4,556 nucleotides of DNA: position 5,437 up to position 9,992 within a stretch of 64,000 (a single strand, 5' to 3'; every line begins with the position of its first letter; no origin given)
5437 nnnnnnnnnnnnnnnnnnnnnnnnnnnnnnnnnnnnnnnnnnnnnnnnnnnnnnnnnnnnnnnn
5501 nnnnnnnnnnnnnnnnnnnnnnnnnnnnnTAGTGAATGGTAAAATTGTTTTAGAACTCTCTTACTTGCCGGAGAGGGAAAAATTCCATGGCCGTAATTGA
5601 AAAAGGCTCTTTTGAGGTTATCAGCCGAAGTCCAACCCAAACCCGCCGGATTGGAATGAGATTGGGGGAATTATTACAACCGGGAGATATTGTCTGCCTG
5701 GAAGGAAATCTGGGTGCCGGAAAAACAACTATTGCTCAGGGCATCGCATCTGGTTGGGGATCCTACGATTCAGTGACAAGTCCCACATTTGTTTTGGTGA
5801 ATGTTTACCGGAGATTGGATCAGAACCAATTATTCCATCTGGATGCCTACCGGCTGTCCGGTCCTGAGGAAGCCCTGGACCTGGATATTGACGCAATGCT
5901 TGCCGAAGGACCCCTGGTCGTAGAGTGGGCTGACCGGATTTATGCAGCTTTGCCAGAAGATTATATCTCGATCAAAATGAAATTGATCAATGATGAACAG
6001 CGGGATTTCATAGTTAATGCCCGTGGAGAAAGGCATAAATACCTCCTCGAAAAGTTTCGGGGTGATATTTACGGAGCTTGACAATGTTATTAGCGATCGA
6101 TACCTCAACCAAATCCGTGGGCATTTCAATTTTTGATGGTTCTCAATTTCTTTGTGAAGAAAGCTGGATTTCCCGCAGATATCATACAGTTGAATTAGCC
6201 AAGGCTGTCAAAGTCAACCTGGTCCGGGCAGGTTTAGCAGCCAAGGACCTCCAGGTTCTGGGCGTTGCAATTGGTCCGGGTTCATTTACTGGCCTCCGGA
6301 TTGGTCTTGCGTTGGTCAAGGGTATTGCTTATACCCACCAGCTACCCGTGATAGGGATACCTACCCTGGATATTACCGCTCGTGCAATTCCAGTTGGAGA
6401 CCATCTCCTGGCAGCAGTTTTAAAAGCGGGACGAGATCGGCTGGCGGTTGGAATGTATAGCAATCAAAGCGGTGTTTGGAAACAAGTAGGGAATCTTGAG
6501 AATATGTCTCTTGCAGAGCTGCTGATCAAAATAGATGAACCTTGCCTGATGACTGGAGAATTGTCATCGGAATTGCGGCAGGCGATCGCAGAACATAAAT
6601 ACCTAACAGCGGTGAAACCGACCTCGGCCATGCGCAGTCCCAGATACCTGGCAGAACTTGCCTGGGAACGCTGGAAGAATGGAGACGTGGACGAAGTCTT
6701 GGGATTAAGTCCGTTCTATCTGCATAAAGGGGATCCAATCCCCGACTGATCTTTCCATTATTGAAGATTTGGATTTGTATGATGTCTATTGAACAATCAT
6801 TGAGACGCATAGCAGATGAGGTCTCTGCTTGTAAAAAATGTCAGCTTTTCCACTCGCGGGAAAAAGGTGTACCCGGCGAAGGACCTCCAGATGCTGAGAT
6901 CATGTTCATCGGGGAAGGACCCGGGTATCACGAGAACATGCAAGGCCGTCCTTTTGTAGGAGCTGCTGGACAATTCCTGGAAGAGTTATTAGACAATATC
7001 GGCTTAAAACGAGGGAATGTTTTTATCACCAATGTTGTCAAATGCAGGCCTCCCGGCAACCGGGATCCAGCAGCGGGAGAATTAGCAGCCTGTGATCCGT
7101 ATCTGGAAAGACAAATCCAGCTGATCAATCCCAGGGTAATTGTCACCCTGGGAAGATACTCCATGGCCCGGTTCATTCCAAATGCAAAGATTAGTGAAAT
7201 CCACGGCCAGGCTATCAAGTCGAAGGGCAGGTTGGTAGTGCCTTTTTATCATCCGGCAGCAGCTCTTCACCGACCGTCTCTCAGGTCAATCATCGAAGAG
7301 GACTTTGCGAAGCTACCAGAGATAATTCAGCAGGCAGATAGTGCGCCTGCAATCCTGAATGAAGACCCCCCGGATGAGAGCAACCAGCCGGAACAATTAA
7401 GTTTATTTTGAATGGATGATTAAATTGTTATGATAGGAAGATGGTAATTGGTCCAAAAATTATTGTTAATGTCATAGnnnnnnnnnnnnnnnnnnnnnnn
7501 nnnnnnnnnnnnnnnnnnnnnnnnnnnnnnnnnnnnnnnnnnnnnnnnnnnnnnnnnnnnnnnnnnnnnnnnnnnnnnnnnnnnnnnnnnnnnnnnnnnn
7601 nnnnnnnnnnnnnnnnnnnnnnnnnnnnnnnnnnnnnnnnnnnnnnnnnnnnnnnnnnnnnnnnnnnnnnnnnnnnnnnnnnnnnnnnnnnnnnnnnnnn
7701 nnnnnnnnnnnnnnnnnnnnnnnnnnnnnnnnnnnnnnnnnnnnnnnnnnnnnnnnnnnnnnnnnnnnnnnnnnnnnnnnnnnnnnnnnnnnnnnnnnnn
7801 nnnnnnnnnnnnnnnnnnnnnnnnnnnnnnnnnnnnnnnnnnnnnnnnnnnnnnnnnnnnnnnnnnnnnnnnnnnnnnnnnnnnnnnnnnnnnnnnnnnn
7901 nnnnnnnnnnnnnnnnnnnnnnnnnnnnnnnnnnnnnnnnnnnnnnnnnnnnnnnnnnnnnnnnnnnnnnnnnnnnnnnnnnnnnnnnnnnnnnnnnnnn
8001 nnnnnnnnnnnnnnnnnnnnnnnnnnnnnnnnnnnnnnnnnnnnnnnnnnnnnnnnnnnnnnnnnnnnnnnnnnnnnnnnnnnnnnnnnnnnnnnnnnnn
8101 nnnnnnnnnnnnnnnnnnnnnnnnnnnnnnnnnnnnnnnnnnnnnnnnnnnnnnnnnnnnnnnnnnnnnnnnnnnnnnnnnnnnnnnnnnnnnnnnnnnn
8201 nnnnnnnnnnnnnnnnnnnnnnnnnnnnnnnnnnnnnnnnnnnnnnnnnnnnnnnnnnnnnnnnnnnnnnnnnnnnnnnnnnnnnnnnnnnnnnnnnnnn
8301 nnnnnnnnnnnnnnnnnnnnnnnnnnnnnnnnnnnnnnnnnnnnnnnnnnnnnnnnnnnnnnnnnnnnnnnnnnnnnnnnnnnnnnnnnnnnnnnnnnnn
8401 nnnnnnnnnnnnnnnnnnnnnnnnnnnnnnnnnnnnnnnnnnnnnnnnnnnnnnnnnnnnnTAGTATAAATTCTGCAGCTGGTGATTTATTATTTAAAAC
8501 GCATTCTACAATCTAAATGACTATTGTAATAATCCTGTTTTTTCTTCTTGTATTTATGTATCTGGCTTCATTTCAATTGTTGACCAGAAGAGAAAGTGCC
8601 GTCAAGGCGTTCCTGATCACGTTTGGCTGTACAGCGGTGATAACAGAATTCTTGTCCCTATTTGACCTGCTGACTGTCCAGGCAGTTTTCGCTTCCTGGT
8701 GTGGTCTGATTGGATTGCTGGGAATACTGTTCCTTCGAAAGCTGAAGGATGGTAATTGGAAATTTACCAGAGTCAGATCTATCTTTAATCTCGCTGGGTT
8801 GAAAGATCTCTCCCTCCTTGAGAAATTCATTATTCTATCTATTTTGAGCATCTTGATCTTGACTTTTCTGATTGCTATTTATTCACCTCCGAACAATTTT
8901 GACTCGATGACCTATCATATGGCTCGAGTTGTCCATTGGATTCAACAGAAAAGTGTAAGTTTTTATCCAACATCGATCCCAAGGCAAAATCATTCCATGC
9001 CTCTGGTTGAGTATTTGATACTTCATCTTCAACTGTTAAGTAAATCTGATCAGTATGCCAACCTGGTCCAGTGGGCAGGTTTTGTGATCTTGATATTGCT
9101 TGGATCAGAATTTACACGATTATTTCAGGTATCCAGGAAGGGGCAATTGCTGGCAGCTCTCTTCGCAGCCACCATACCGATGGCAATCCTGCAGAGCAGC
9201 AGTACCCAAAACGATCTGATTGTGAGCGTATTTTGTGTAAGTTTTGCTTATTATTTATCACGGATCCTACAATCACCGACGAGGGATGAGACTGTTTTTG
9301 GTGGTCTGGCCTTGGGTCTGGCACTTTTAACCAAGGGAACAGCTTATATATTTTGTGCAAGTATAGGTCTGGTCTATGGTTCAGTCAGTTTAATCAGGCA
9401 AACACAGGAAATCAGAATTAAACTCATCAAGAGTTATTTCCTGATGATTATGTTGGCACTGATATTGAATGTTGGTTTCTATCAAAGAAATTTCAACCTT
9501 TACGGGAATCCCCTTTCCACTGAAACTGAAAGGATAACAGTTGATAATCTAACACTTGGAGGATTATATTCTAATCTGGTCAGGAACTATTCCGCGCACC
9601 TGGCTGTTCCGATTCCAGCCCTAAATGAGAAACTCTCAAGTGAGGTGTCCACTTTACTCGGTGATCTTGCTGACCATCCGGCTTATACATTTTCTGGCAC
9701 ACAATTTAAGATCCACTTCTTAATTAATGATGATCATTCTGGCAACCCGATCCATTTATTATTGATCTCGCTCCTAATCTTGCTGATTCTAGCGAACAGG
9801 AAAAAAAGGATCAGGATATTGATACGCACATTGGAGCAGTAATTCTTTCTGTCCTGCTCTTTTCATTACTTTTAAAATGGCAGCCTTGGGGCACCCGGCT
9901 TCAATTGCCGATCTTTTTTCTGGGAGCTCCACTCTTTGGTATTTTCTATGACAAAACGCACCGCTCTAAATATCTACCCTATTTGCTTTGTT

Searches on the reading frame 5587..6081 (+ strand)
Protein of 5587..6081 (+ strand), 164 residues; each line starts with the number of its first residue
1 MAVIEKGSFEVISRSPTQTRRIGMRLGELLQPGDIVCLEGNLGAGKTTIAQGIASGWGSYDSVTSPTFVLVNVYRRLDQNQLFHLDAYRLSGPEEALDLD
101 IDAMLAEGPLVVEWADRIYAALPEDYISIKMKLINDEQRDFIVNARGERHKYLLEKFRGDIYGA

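Call 8: search_protein_families(library=pfam, proteins=[window:5587-6081:+])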
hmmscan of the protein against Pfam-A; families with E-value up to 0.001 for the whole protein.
window:5587-6081:+ (164 aa): 2 families
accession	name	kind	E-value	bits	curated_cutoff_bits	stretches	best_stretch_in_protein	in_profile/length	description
PF02367.23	TsaE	-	9.7e-37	126.2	26.6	1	14-139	2-126/128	Threonylcarbamoyl adenosine biosynthesis protein TsaE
PF05729.18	NACHT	-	8.8e-05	22.8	26.7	1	35-83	2-51/167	NACHT domain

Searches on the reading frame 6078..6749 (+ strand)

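Call 8: search_protein_families(library=pfam, proteins=[window:6078-6749:+])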
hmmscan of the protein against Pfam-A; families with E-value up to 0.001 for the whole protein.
window:6078-6749:+ (223 aa): 1 family
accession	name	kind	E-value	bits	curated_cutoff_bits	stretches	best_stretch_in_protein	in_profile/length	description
PF00814.31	TsaD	-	8.3e-19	68.7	24.8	1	32-149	25-148/264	tRNA N6-adenosine threonylcarbamoyltransferase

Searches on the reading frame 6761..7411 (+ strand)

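Call 8: search_protein_families(library=pfam, proteins=[window:6761-7411:+])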
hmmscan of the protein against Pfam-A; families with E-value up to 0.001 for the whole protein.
window:6761-7411:+ (216 aa): 1 family
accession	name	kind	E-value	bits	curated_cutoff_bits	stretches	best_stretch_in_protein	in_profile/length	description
PF03167.25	UDG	-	1.3e-36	126.2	24.3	1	38-174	1-127/141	Uracil DNA glycosylase superfamily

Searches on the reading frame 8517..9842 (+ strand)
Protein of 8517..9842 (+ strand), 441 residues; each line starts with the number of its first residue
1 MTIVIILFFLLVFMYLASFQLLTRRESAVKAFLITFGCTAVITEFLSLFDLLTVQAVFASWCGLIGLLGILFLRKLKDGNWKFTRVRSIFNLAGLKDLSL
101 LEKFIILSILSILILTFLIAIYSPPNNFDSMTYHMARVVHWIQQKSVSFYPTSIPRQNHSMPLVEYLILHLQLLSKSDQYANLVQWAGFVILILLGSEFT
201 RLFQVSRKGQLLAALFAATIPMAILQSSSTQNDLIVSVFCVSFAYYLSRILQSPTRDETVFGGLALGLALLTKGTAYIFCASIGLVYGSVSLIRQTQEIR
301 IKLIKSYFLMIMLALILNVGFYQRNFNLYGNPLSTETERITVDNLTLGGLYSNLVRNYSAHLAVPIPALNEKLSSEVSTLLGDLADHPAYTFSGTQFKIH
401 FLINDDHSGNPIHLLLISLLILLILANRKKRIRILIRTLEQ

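Call 7: search_protein_families(library=pfam, proteins=[window:8517-9842:+])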
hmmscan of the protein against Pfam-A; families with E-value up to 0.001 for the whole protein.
window:8517-9842:+ (441 aa): 1 family
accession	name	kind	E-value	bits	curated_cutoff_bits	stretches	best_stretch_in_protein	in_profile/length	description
PF13231.12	PMT_2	-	8.6e-07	29.7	26.1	1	162-317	4-153/160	Dolichyl-phosphate-mannose-protein mannosyltransferase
